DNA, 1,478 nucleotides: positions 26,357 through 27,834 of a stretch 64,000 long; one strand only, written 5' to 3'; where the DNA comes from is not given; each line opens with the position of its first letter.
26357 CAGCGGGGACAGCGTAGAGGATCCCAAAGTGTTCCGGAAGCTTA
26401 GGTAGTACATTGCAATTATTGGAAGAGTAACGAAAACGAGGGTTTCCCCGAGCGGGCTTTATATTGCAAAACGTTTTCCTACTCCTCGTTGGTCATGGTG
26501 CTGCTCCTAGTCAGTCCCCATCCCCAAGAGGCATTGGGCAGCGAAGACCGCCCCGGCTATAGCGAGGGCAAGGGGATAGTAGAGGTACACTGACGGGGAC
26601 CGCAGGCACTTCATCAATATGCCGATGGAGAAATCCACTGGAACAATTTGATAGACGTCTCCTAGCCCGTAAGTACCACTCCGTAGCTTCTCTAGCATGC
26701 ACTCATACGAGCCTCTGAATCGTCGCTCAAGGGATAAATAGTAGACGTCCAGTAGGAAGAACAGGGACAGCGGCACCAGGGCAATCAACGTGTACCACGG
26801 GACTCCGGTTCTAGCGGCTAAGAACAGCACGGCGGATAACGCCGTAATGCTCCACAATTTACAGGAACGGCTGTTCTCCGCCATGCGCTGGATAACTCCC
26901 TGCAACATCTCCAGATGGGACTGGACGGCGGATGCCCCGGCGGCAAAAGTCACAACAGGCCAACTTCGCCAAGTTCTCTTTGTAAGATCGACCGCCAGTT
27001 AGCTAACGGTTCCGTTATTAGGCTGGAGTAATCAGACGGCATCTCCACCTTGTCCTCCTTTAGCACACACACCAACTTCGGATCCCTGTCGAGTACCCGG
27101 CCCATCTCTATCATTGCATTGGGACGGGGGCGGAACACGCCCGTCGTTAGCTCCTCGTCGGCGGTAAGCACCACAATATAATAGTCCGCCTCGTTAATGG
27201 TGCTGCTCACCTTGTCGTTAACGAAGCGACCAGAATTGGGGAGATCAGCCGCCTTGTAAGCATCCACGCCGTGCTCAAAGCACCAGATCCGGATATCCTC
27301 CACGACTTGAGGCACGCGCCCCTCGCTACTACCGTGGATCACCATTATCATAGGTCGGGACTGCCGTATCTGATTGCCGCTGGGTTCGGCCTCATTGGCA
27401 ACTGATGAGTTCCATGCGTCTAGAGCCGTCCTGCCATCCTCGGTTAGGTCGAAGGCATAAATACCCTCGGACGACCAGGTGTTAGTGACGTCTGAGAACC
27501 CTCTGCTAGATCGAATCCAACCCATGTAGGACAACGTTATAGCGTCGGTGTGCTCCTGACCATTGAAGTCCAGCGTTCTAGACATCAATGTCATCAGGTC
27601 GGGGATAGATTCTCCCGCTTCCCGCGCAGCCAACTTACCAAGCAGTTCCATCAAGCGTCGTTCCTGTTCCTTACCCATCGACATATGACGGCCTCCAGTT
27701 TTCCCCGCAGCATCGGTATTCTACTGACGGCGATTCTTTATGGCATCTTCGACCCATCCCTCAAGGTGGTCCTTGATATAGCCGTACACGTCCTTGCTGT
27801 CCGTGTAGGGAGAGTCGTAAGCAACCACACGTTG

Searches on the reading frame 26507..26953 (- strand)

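Call 73: search_protein_families(library=padloc, proteins=[window:26507-26953:-], max_evalue=0.0001)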
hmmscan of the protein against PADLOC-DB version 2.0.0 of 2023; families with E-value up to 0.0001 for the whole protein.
window:26507-26953:- (148 aa): 4 families
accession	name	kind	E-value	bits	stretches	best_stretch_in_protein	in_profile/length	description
PDLC04686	PDC-M50A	-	5.9e-24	82.8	1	11-131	6-123/134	-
PDLC04685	PDC-M50A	-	6.6e-20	69.7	1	12-85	7-81/130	-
PDLC04687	PDC-M50A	-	1e-15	56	1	12-126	14-126/144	-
PDLC04684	PDC-M50A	-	8.8e-12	43.8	1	14-87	18-88/159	-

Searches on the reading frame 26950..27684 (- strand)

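Call 45: search_protein_families(library=pfam, proteins=[window:26950-27684:-], max_evalue=0.001)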
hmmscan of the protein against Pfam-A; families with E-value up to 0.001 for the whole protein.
window:26950-27684:- (244 aa): 1 family
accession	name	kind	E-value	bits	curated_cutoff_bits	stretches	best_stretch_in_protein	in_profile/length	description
PF10137.14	CAP12-PCTIR_TIR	-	2e-10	41.1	24.7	1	114-224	3-114/119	CAP12/Pycsar effector protein, TIR domain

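Call 73: search_protein_families(library=padloc, proteins=[window:26950-27684:-], max_evalue=0.0001)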
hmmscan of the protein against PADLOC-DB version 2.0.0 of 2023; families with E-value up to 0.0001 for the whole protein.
window:26950-27684:- (244 aa): 4 families
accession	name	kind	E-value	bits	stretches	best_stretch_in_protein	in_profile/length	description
PDLC05005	PDC-S35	-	3.9e-09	34.6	1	65-243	72-255/264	-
PDLC05006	PDC-S35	-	1.2e-07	29.4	1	89-229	61-206/231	-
PDLC05003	PDC-S35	-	2e-06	25.5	1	65-223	40-209/245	-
PDLC05007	PDC-S35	-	4.1e-06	24.7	1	104-242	127-269/278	-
